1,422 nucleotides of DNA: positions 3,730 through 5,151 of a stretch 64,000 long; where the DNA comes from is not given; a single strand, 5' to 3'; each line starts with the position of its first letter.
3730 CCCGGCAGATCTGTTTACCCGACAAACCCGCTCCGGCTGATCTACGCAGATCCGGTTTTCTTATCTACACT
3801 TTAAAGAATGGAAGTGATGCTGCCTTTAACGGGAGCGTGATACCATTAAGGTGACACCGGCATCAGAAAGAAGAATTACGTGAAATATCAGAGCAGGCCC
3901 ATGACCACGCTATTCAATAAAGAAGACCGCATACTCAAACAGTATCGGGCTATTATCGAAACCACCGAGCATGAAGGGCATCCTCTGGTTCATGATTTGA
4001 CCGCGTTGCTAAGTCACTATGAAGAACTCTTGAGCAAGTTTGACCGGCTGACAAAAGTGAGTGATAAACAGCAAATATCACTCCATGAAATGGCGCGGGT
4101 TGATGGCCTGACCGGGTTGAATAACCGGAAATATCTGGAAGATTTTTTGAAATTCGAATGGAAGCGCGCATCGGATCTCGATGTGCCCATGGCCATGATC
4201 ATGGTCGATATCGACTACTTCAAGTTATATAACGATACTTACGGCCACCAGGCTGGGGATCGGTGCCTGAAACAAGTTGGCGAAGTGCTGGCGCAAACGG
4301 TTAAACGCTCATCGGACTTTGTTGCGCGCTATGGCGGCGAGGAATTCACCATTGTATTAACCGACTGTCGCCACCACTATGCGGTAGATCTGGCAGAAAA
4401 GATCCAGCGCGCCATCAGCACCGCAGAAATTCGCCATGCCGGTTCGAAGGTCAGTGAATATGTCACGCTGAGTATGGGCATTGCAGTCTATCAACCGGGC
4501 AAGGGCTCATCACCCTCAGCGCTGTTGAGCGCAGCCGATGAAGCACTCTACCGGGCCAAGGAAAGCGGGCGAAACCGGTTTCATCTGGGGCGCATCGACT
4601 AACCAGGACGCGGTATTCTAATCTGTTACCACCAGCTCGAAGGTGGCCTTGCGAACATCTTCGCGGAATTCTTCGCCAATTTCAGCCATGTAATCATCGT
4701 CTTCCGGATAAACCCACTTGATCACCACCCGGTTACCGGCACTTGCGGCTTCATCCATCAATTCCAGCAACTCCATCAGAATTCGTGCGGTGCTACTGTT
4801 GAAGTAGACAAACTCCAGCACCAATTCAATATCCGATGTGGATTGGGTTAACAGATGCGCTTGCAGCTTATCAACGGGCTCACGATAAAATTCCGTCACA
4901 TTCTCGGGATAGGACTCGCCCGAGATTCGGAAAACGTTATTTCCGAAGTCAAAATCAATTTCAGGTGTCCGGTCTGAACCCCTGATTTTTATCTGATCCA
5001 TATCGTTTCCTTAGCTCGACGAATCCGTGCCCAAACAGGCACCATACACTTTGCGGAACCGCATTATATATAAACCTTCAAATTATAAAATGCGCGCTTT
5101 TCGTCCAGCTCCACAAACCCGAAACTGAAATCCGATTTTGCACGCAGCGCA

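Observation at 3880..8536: SiaABCD-like module with inverted gene organisation and a giant propeller sensor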

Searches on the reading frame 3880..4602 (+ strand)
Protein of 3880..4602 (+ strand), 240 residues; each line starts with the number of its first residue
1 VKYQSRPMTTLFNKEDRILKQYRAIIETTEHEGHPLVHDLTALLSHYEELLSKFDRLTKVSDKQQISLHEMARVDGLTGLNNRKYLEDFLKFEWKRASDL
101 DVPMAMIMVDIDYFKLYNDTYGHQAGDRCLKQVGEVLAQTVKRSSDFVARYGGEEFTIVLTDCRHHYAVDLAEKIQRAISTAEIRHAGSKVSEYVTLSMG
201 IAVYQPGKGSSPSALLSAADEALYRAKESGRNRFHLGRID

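Call 4: search_protein_families(library=pfam, proteins=[window:3880-4602:+], max_evalue=0.01)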
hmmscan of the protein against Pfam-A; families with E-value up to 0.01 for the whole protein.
window:3880-4602:+ (240 aa): 2 families
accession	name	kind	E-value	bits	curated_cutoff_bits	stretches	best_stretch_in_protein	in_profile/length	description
PF00990.26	GGDEF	-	8.5e-55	185.4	23.8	1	72-233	1-161/161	Diguanylate cyclase, GGDEF domain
PF24898.2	GGDEF_GdpP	-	0.0021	18.8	30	1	109-229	1-111/126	Cyclic-di-AMP phosphodiesterase GdpP-like, GGDEF domain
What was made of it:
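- Checked: 3880..4602(+) is a GGDEF protein (PF00990, E 8.5e-55; call 4).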

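Call 5: search_protein_families(library=ncbifam, proteins=[window:3880-4602:+], max_evalue=0.01)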
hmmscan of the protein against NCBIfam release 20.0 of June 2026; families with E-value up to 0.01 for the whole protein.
window:3880-4602:+ (240 aa): 22 families
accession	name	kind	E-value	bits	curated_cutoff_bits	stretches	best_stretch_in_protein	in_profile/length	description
TIGR00254.1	GGDEF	domain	5.2e-54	182.4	37.4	1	69-235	2-165/168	diguanylate cyclase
NF038266.1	diguan_SiaD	equivalog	1.9e-50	171.6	290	2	67-234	89-252/252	biofilm regulation diguanylate cyclase SiaD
NF007135.0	PRK09581.1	equivalog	4.5e-48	164.2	474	1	69-234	289-452/457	PleD family two-component system response regulator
NF007380.0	PRK09894.1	equivalog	2.1e-41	142.2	256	1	42-234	98-284/296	diguanylate cyclase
NF041606.1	dguan_cyc_DgcA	equivalog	3.7e-39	134.6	370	1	66-236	172-338/340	diguanylate cyclase DgcA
NF007423.1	PRK09966.1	equivalog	5.4e-39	134.2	325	1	37-227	204-390/390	diguanylate cyclase DgcN/YfiN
NF047654.1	DiguCycDgcRLepto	equivalog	3.1e-38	131.3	500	1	65-233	126-292/295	diguanylate cyclase DgcR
NF007298.0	PRK09776.1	equivalog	5.5e-33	113.9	1135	1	63-236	675-844/1111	diguanylate cyclase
NF051473.1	DigCycDgcsShew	equivalog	8e-33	114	400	1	35-236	102-290/291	diguanylate cyclase DgcS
NF045675.1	PhdiestaseDibA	equivalog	6.7e-30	104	980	1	37-235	172-362/623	phosphodiesterase DibA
NF011955.1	PRK15426.1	equivalog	9e-30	103.3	408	1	64-234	390-558/564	cellulose biosynthesis regulator diguanylate cyclase DgcQ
NF007599.0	PRK10245.1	equivalog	3.9e-28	98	402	1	58-234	197-367/371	diguanylate cyclase AdrA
NF040885.1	diguan_DgcJ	equivalog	5.5e-28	98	500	1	74-231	343-490/493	diguanylate cyclase DgcJ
NF047872.1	GGDEF_GdpS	equivalog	3.2e-27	95.7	400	1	72-234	187-347/355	GGDEF domain-containing protein GdpS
NF007474.0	PRK10060.1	equivalog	2.7e-26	92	782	1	63-235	228-393/663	cyclic di-GMP phosphodiesterase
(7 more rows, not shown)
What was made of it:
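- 3880..4602 (+): siaD-like diguanylate cyclase: a ~70-aa helical stalk followed by GGDEF. The start is probably the ATG at 3901 (233 aa, as called in the MAG). NF038266 SiaD scores 171.6 bits, below the equivalog cut-off of 290 (calls 4-5).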

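Call 24: search_solved_structures(query=window:3880-4602:+, max_evalue=1e-20, show_alignments=1)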
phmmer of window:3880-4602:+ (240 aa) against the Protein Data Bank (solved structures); distinct sequences matched with E-value up to 1e-20: 33.
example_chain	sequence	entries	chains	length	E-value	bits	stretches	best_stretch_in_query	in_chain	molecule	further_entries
3i5c_A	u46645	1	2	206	1.7e-43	151.8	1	47-235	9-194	Fusion of General control protein GCN4 and WSPR response regulator protein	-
3bre_A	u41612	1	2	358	3.9e-42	147.4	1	66-235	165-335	Probable two-component response regulator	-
3i5b_A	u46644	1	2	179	4.1e-42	147.3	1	73-235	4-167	WspR response regulator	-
9t28_A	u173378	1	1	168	2.6e-41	144.7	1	74-234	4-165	diguanylate cyclase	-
3i5a_A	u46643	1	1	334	6.9e-39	136.8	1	58-234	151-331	Response regulator/GGDEF domain protein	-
8qj3_A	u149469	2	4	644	6.6e-38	133.6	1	40-234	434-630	Ammonium transporter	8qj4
8qpf_A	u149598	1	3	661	6.9e-38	133.5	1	40-234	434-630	Ammonium transporter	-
8c05_A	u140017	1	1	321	9.4e-38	133.1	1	63-234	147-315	Sensor domain-containing diguanylate cyclase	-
5euh_A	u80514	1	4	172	1.9e-36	128.8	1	73-236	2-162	Putative GGDEF domain membrane protein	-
8wcn_A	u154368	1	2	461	1.3e-34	122.8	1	68-234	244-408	Diguanylate cyclase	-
9g86_A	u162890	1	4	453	8.4e-31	110.3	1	70-233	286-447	Response regulator PleD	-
9g85_A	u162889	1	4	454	8.5e-31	110.3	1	70-233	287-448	Response regulator PleD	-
2wb4_A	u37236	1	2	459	8.5e-31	110.3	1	70-233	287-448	DIGUANYLATE CYCLASE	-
1w25_A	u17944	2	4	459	8.5e-31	110.3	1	70-233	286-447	STALKED-CELL DIFFERENTIATION CONTROLLING PROTEIN | RESPONSE REGULATOR PLED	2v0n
6hbz_A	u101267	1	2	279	3.2e-29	105.2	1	60-234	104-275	GGDEF domain protein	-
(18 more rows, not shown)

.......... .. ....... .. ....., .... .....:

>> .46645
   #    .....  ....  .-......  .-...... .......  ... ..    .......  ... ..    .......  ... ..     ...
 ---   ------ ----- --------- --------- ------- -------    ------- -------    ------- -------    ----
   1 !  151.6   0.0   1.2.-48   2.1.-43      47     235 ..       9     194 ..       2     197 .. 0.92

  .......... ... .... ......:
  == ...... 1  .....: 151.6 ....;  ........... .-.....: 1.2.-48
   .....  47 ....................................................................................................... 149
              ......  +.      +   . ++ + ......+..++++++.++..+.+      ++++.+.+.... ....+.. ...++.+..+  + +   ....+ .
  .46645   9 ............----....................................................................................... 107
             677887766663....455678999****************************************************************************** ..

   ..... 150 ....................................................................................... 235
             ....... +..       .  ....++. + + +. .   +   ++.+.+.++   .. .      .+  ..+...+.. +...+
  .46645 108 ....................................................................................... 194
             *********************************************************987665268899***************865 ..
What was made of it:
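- The GGDEF domain is closer to WspR than to P. aeruginosa SiaD (call 24).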

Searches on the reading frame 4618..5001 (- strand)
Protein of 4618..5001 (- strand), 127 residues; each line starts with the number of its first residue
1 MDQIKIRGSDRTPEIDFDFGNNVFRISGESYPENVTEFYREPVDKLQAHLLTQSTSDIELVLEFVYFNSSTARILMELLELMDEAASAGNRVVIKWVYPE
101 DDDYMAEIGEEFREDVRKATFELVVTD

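Call 4: search_protein_families(library=pfam, proteins=[window:4618-5001:-], max_evalue=0.01)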
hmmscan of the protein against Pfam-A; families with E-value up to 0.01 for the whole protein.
window:4618-5001:- (127 aa): 1 family
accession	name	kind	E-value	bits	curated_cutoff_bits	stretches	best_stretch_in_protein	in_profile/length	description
PF09345.15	SiaC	-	6e-38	129.6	24.5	1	6-124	1-118/120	SiaC family regulatory phosphoprotein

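Call 5: search_protein_families(library=ncbifam, proteins=[window:4618-5001:-], max_evalue=0.01)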
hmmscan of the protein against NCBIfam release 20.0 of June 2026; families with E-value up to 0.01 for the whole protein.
window:4618-5001:- (127 aa): 2 families
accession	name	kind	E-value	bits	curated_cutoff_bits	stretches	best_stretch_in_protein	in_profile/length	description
NF038265.1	phos_prot_SiaC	equivalog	3.4e-26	91.6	150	1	3-117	2-115/122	biofilm regulation phosphoprotein SiaC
NF046025.1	HisPtaseChptCaul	equivalog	0.0042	16.6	225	1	37-103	72-138/204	histidine phosphotransferase ChpT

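Call 10: find_encoding_contigs(protein=window:4618-5001:-, flank=10000, max_places=10)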
Protein window:4618-5001:- (127 aa): 4 contigs read that carry it; 4 places shown.
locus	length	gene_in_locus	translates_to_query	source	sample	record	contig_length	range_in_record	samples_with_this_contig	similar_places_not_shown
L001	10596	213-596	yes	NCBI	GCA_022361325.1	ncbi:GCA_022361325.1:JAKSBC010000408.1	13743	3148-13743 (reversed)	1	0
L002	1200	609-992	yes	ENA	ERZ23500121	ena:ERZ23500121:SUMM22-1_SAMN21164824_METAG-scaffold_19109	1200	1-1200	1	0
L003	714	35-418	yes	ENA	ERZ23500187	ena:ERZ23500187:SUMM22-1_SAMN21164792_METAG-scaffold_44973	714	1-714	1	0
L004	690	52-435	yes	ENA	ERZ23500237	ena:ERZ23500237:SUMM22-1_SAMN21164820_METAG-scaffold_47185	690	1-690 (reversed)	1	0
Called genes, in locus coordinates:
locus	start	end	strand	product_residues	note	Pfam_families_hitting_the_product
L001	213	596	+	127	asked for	PF09345:SiaC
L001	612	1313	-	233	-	PF00990:GGDEF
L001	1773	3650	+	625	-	PF07696:7TMR-DISMED2, PF07695:7TMR-DISM_7TM, PF00990:GGDEF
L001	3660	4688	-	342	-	PF12625:Arabinose_bd, PF12833:HTH_18, PF00165:HTH_AraC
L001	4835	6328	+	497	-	PF01425:Amidase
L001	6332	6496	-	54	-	-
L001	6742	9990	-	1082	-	PF02463:SMC_N (weak), PF13476:AAA_23, PF13555:AAA_29 (weak), PF13558:SbcC_Walker_B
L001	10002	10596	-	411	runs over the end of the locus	PF00149:Metallophos, PF12850:Metallophos_2 (weak), PF12320:SbcD_C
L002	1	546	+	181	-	?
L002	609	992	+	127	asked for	PF09345:SiaC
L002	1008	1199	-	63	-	?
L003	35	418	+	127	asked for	PF09345:SiaC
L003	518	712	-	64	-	?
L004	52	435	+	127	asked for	PF09345:SiaC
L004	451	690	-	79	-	?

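Call 21: search_solved_structures(query=window:4618-5001:-, max_evalue=0.01, show_alignments=2)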
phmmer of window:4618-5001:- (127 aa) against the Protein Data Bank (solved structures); distinct sequences matched with E-value up to 0.01: 2.
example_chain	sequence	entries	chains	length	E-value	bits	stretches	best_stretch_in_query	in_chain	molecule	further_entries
6kko_C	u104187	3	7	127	2.3e-18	69.9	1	2-116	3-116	DUF1987 domain-containing protein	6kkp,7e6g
6k4f_U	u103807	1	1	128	2.4e-18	69.8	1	2-116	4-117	DUF1987 domain-containing protein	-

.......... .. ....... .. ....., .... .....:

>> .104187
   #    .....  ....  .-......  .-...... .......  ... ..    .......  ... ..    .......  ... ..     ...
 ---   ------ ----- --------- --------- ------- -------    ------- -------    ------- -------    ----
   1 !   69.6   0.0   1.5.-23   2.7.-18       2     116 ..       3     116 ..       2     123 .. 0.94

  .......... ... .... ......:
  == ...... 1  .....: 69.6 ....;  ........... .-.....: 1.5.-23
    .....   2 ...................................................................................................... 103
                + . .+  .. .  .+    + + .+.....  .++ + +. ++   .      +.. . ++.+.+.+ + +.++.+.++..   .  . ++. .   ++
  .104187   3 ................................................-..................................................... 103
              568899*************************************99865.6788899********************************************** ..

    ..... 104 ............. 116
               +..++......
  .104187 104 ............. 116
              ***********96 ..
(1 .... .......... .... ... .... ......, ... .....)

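Call 50: find_homologous_proteins(query=window:4618-5001:-, max_evalue=0.00001)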
Query window:4618-5001:- (127 aa): 74 proteins with E <= 0.00001 among 80 candidates.
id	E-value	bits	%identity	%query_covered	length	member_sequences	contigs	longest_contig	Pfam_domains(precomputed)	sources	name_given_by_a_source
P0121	1.4e-76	272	100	100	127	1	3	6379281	PF09345.16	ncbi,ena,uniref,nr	ncbi:MAG: DUF1987 domain-containing protein [Pseudomonadales bacterium]|uniref:SiaC family regulator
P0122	1.2e-42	163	58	98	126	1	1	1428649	PF09345.16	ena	-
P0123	1.3e-41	159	59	97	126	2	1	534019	PF09345.16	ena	-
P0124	4.1e-41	158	58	98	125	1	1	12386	PF09345.16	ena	-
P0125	1.1e-40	156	57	97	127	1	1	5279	PF09345.16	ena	-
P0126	3.4e-40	155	57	97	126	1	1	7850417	PF09345.16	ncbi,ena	-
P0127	6.2e-40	154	58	100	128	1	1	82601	PF09345.16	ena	-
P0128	1.0e-39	153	57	97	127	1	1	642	PF09345.16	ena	-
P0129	1.4e-39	153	55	98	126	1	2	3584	PF09345.16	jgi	-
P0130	7.7e-39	151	56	97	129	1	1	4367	PF09345.16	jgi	-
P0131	2.1e-38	149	56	97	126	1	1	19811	PF09345.16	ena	-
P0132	3.1e-38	149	54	98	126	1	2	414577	PF09345.16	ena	-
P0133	5.9e-38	148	54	97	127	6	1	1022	PF09345.16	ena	-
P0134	8.3e-38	147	54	98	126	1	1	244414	PF09345.16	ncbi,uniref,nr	ncbi:conserved hypothetical protein [Desulfamplus magnetovallimortis]|uniref:SiaC family regulatory 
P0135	2.4e-35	139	53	97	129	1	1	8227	PF09345.16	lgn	-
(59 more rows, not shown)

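Call 51: find_encoding_contigs(protein=P0122, flank=7000, max_places=1)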
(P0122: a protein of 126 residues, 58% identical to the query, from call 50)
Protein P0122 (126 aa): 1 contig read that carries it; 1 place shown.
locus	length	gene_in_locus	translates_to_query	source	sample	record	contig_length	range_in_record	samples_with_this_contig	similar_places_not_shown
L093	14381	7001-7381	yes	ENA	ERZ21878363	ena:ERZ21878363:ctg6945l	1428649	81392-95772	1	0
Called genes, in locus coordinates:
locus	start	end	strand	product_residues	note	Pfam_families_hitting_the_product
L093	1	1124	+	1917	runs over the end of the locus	PF00497:SBP_bac_3, PF13185:GAF_2, PF00989:PAS, PF13426:PAS_9, PF00512:HisKA, PF02518:HATPase_c, PF00072:Response_reg, PF01627:Hpt, +1 more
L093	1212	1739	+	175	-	PF02830:V4R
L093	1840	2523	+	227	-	PF00512:HisKA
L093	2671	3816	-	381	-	PF05598:DUF772 (weak), PF01609:DDE_Tnp_1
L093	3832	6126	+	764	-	PF02518:HATPase_c, PF00072:Response_reg, PF01627:Hpt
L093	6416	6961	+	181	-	PF19788:DUF6272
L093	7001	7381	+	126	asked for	PF09345:SiaC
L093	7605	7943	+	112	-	-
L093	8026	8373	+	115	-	-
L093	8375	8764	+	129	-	PF05717:TnpB_IS66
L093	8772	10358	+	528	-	PF13007:LZ_Tnp_IS66, PF13005:zf-IS66, PF03050:DDE_Tnp_IS66, PF13817:DDE_Tnp_IS66_C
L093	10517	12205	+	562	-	PF01590:GAF, PF13185:GAF_2 (weak), PF01966:HD (faint), PF13487:HD_5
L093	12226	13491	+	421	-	PF00072:Response_reg, PF07228:SpoIIE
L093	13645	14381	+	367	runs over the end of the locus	PF00072:Response_reg, PF13487:HD_5, PF01966:HD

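Call 52: find_encoding_contigs(protein=P0126, flank=7000, max_places=1)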
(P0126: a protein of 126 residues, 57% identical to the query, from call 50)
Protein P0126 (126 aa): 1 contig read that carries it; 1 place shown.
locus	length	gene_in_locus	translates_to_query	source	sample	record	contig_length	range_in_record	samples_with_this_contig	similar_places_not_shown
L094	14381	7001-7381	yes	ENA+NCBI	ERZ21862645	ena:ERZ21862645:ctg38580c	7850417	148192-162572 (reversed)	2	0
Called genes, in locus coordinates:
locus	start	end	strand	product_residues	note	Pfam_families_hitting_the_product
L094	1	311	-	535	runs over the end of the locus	PF07969:Amidohydro_3, PF01979:Amidohydro_1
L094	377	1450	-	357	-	PF05544:Pro_racemase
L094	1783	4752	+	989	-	PF00497:SBP_bac_3, PF00512:HisKA, PF02518:HATPase_c, PF01627:Hpt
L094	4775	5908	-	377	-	PF00072:Response_reg, PF13487:HD_5, PF01966:HD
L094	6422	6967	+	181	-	PF19788:DUF6272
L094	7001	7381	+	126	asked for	PF09345:SiaC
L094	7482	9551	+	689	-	PF01590:GAF, PF13185:GAF_2 (faint), PF13492:GAF_3 (faint), PF13487:HD_5, PF01966:HD (weak)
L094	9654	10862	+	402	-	PF00072:Response_reg, PF07228:SpoIIE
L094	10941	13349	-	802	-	PF23023:Anti-Pycsar_Apyc1, PF00753:Lactamase_B (weak), PF12706:Lactamase_B_2 (weak), PF00027:cNMP_binding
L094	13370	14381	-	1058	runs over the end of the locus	PF00512:HisKA, PF02518:HATPase_c, PF00072:Response_reg, PF01627:Hpt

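Call 53: find_encoding_contigs(protein=P0134, flank=7000, max_places=1)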
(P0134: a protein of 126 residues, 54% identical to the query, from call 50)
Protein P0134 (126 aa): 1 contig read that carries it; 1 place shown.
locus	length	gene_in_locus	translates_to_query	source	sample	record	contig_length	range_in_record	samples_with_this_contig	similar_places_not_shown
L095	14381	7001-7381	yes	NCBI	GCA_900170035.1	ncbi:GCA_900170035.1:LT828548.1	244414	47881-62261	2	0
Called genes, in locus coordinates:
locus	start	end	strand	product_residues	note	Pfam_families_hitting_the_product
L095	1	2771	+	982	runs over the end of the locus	PF00512:HisKA, PF02518:HATPase_c, PF00072:Response_reg, PF01627:Hpt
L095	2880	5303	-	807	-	PF23023:Anti-Pycsar_Apyc1, PF00753:Lactamase_B, PF12706:Lactamase_B_2, PF00027:cNMP_binding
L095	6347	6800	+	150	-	PF19788:DUF6272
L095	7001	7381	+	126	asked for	PF09345:SiaC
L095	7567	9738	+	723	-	PF01590:GAF, PF13185:GAF_2 (weak), PF13487:HD_5, PF01966:HD (weak)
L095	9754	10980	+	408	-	PF00072:Response_reg, PF07228:SpoIIE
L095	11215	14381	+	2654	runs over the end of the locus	-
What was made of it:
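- Closest known: SiaB-SiaC-. Same: These hold the closest SiaC relatives outside the clade (54-58% identity), with an adjacent DUF6272 kinase and a PP2C phosphatase (calls 50-53).
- GAF-HD-GYP genes accompany them in L093-L095 (calls 51-53).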
